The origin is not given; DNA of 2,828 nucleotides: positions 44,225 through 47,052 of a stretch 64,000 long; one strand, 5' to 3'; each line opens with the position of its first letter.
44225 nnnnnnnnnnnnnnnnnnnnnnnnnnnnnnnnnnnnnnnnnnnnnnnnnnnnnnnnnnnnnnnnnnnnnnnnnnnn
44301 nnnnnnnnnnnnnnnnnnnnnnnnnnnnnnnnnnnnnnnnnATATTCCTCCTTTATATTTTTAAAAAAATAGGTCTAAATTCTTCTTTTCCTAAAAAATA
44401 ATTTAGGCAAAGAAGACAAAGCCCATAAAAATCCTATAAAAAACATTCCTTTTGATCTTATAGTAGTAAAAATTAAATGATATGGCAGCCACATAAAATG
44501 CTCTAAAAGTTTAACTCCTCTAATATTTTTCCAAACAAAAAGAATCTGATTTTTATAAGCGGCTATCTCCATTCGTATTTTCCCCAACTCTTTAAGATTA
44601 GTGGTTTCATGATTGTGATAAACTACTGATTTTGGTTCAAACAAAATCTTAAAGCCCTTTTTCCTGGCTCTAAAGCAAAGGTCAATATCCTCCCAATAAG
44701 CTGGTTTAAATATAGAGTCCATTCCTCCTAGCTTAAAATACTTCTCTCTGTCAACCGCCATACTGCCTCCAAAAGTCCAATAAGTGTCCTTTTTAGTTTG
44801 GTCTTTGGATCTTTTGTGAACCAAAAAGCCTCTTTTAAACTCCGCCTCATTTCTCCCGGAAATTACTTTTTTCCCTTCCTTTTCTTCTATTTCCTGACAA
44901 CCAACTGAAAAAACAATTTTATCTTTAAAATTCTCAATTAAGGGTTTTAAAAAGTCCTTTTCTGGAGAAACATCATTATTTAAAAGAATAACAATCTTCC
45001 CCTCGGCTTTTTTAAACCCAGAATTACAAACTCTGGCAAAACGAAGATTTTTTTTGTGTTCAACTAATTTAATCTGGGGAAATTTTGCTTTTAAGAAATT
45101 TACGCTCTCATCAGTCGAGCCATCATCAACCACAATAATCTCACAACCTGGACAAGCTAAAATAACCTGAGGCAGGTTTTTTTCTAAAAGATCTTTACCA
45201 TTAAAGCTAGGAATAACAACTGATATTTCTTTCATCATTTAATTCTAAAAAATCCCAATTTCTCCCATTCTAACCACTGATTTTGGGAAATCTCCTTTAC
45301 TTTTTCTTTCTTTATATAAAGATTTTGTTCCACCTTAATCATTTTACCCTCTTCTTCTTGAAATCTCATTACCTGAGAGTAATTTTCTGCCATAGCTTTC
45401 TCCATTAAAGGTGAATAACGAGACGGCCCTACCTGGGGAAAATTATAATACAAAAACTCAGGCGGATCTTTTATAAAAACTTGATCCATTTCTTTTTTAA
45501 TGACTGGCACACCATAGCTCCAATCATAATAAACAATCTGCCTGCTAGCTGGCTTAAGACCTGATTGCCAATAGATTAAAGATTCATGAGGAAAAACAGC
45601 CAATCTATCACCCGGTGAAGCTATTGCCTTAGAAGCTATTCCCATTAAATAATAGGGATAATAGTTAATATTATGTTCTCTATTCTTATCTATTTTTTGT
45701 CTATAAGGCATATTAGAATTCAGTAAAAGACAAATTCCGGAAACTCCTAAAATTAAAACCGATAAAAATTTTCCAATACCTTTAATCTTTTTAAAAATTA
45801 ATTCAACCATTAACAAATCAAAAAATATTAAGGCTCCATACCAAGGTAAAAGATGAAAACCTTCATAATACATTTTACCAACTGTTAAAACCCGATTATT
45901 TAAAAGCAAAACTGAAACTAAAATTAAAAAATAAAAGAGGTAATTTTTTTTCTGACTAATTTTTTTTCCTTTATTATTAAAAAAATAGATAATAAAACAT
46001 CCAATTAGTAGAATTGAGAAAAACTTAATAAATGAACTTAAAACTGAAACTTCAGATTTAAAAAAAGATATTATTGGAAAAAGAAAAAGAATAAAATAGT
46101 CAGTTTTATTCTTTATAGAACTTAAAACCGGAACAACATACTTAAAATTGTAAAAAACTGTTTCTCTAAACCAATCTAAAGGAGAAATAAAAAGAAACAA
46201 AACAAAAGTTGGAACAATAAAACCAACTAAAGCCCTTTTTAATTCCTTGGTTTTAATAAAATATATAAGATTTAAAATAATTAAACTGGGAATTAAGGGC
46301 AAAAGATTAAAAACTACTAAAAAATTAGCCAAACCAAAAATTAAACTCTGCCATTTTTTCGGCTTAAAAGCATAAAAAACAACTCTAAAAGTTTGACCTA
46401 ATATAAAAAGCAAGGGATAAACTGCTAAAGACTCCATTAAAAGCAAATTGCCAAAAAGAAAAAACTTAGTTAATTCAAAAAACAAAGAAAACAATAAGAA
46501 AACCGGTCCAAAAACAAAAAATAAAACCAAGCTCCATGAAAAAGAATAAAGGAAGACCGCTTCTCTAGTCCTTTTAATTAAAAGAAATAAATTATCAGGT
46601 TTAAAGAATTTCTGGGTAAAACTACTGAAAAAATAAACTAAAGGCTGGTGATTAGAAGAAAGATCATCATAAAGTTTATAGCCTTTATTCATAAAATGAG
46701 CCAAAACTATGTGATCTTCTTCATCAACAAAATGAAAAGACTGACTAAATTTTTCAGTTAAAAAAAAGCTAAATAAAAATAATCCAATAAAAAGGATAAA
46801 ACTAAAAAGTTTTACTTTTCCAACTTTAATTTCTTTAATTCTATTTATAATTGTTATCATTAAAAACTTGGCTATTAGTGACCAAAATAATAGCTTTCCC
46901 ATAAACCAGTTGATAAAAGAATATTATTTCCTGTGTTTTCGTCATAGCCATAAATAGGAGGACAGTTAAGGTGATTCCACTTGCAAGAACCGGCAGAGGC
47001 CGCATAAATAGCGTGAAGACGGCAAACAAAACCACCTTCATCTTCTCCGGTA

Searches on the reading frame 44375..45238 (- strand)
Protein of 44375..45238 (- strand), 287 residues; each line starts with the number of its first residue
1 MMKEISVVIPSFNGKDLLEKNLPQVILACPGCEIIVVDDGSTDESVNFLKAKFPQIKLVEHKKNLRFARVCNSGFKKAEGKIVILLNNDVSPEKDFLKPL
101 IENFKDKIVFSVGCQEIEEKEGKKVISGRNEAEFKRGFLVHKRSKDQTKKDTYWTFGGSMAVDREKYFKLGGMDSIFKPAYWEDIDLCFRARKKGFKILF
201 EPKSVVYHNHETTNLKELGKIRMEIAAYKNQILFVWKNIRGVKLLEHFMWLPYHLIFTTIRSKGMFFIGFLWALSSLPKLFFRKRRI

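Call 7: search_protein_families(library=pfam, proteins=[window:44375-45238:-], max_evalue=0.001)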
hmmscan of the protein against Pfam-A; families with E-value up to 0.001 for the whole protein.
window:44375-45238:- (287 aa): 5 families
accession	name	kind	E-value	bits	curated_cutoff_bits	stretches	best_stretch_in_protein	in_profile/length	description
PF00535.33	Glycos_transf_2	-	6.3e-24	85.2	23.3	1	6-161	1-157/168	Glycosyl transferase family 2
PF13641.12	Glyco_tranf_2_3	-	1e-17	65.4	27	1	5-214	3-217/230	Glycosyltransferase like family 2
PF10111.15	Glyco_tranf_2_2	-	5.2e-08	33.2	27.3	1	6-212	1-220/276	Glycosyltransferase like family 2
PF13632.12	Glyco_trans_2_3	-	4.5e-07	30.3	27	1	82-250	1-165/198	Glycosyl transferase family group 2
PF02709.20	Glyco_transf_7C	-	6.2e-05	23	23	1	148-203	11-67/78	N-terminal domain of galactosyltransferase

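Call 41: search_solved_structures(query=window:44375-45238:-, max_evalue=0.001)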
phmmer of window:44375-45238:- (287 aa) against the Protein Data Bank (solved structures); distinct sequences matched with E-value up to 0.001: 15.
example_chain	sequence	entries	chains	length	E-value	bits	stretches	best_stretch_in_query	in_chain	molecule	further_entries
5mlz_A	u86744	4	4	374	1.5e-08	37.3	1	4-117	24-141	Dolichol monophosphate mannose synthase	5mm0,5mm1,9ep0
2z87_A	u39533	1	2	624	3.8e-08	36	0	5-136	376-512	Chondroitin synthase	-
2z86_A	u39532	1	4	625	3.8e-08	36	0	5-136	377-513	Chondroitin synthase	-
3bcv_A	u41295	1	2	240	1.4e-07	34.2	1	3-97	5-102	Putative glycosyltransferase protein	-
6h1j_A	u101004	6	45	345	2.2e-05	26.9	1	2-101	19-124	Probable ss-1,3-N-acetylglucosaminyltransferase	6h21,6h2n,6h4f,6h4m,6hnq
6p61_A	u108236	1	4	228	4.1e-05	26.1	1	5-100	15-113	Glycosyltransferase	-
5ekp_C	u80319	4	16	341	6e-05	25.5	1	4-106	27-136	Uncharacterized glycosyltransferase sll0501 | Glycosyltransferase sll0501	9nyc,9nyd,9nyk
5eke_A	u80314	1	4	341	6e-05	25.5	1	4-106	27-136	Uncharacterized glycosyltransferase sll0501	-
9nye_A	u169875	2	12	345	6.2e-05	25.5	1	4-106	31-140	Glycosyltransferase sll0501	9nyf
6yv7_B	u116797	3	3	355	0.00015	24.2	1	4-115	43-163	Glycosyl transferase, family 2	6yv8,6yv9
6yv7_A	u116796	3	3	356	0.00015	24.2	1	4-115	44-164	Glycosyl transferase, family 2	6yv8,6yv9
5hea_A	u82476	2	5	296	0.0002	23.8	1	5-105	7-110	Putative glycosyltransferase (GalT1)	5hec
9hwj_A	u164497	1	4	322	0.00036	23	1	2-96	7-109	Undecaprenyl-phosphate 4-deoxy-4-formamido-L-arabinose transferase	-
9bhc_C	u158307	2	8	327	0.00038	22.9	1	2-97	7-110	Undecaprenyl-phosphate 4-deoxy-4-formamido-L-arabinose transferase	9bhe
8vxh_A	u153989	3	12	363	0.00046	22.6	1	2-96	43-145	Undecaprenyl-phosphate 4-deoxy-4-formamido-L-arabinose transferase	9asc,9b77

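Call 57: search_protein_families(library=ncbifam, proteins=[window:44375-45238:-], max_evalue=0.00001)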
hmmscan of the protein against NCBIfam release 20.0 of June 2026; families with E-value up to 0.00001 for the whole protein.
window:44375-45238:- (287 aa): 15 families
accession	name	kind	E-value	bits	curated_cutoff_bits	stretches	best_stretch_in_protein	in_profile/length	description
NF041875.1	EPS_EpsD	equivalog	9.1e-26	91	370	1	5-217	1-215/325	exopolysaccharide biosynthesis glycosyltransferase EpsD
TIGR03965.1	mycofact_glyco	equivalog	2.2e-24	86.2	280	1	3-213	74-285/467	mycofactocin biosynthesis glycosyltransferase MftF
TIGR03937.1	PgaC_IcaA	equivalog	2.2e-15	56.5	422.3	1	3-234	45-275/407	poly-beta-1,6-N-acetyl-D-glucosamine synthase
NF038299.1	EPS_HpsN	equivalog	6.7e-15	54.9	425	1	4-108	2-110/317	hormogonium polysaccharide biosynthesis glycosyltransferase HpsN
TIGR04283.1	glyco_like_mftF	equivalog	1e-13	51.4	182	1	5-205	1-182/221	TIGR04283 family arsenosugar biosynthesis glycosyltransferase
NF007482.0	PRK10073.1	equivalog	4.3e-11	42.4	423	1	3-92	6-98/334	glycosyltransferase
TIGR01556.1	rhamnosyltran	subfamily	6.8e-11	41.9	200.55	1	26-225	14-217/281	rhamnosyltransferase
NF047683.1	TeichurnBiosyTuaG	equivalog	6.5e-09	35.8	400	1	3-124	6-132/252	teichuronic acid biosynthesis protein TuaG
NF053739.1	GlytfEpsEBac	equivalog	4.6e-08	32.4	450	1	5-244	3-233/265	glycosyltransferase EpsE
NF007986.1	PRK10714.1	equivalog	9.8e-08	31.4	529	1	2-95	5-106/316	undecaprenyl-phosphate 4-deoxy-4-formamido-L-arabinose transferase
NF038302.1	EPS_HpsE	equivalog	1.7e-07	30.5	300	1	4-99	2-106/307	hormogonium polysaccharide biosynthesis glycosyltransferase HpsE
NF050050.1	ProtGlycPglI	equivalog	4.4e-07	29.6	500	1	3-129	2-134/306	GalNAc(5)-diNAcBac-PP-undecaprenol beta-1,3-glucosyltransferase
NF047588.1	GlcsyltransPgfSStrep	equivalog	2.3e-06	27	500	1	5-107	3-113/308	glycosyltransferase PgfS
NF041394.1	GtaseAglG_Halo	equivalog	4.5e-06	26.2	440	1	32-208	33-215/304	glucosyl-dolichyl phosphate glucuronosyltransferase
TIGR03111.1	glyc2_xrt_Gpos1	hypoth_equivalog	6.4e-06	25.2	363.95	1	4-204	50-262/439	TIGR03111 family XrtG-associated glycosyltransferase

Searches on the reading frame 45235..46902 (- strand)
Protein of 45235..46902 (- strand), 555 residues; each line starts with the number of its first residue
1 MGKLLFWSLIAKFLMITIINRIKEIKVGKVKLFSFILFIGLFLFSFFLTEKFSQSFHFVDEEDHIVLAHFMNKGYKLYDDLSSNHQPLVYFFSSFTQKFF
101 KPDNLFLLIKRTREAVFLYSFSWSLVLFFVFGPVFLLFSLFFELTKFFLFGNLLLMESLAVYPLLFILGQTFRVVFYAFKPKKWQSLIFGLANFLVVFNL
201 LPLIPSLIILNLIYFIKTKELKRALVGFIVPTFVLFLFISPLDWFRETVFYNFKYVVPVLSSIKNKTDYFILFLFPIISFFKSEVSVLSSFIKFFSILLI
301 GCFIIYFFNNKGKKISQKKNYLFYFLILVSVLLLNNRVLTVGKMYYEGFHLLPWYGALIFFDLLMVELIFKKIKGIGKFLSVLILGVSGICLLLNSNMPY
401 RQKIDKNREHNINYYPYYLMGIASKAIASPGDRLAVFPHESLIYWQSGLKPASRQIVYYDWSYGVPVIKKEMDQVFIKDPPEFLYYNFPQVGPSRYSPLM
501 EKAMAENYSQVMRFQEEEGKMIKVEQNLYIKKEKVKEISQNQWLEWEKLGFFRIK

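Call 6: search_protein_families(library=pfam, proteins=[window:45235-46902:-], max_evalue=0.01)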
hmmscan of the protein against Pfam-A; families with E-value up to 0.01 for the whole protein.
window:45235-46902:- (555 aa): 0 families

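Call 40: search_protein_families(library=pfam, proteins=[window:45235-46902:-], max_evalue=5)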
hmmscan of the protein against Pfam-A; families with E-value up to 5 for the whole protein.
window:45235-46902:- (555 aa): 0 families

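Call 64: search_solved_structures(query=A4, max_evalue=10)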
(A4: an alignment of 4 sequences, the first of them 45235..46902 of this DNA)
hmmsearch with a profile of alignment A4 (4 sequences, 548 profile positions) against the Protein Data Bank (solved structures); distinct sequences matched with E-value up to 10: 0.

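Call 65: find_homologous_proteins(query=window:45235-46902:-, max_evalue=0.001)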
Query window:45235-46902:- (555 aa): 74 proteins with E <= 0.001 among 8000 candidates.
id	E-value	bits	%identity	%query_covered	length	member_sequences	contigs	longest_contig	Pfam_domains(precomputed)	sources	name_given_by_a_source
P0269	0.0e+0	1179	100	97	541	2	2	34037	-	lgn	-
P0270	9.6e-206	703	61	96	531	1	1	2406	-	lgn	-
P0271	1.2e-187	643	59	91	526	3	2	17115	-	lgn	-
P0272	2.5e-177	609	56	91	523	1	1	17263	-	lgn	-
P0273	1.0e-174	601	54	91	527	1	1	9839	-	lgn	-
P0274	1.7e-168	580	53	91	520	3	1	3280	-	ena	-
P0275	4.8e-166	572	53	97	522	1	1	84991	-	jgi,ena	-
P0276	3.2e-161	556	52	92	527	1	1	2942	-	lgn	-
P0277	6.0e-160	552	50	94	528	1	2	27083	-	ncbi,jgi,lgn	-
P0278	1.0e-148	515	48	94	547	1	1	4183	-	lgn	-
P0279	1.5e-147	511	47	92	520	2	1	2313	-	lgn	-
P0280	1.7e-144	501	49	91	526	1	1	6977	-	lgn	-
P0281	3.1e-139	484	45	94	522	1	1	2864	-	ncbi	-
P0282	4.1e-139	483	46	92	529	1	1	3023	-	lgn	-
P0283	4.1e-116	407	42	91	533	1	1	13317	-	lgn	-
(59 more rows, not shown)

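Call 75: predict_structure(alignment_id=A5)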
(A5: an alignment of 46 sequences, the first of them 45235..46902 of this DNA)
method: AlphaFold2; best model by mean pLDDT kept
length: 555 residues; sequences in the alignment: 46
mean_pLDDT: 93.8   pTM: 0.91
mean pLDDT of the five models: 93.8, 93.6, 93.4, 92.6, 91.7
residues with pLDDT >= 90: 491; 70-90: 47; 50-70: 14; < 50: 3
segments of 3 or more residues with pLDDT < 50: none
pLDDT, mean of each block of 10 residues (from residue 1): 72 69 58 94 97 93 98 97 96 98 97 98 97 97 97 97 99 97 97 98 97 98 98 98 97 94 94 92 86 96 93 79 96 95 89 98 97 93 96 97 95 95 98 94 97 93 95 95 94 92 96 95 96 98 97 94
secondary structure, 60 per line:
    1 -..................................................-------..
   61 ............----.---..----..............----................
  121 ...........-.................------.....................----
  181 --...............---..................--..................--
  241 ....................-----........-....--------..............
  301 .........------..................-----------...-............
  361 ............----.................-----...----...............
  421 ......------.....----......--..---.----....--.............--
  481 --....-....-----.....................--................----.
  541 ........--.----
elements in order: H2-51 H59-72 H87-100 H105-131 H133-149 H156-176 H183-197 H201-218 H221-238 H241-260 H266-273 H275-278 H287-309 H316-333 H349-372 H377-393 H406-426 E433-437 H442-447 H460-463 H466-478 E483-486 H488-491 H497-507 E508-517 E520-531 H532-535 H540-548
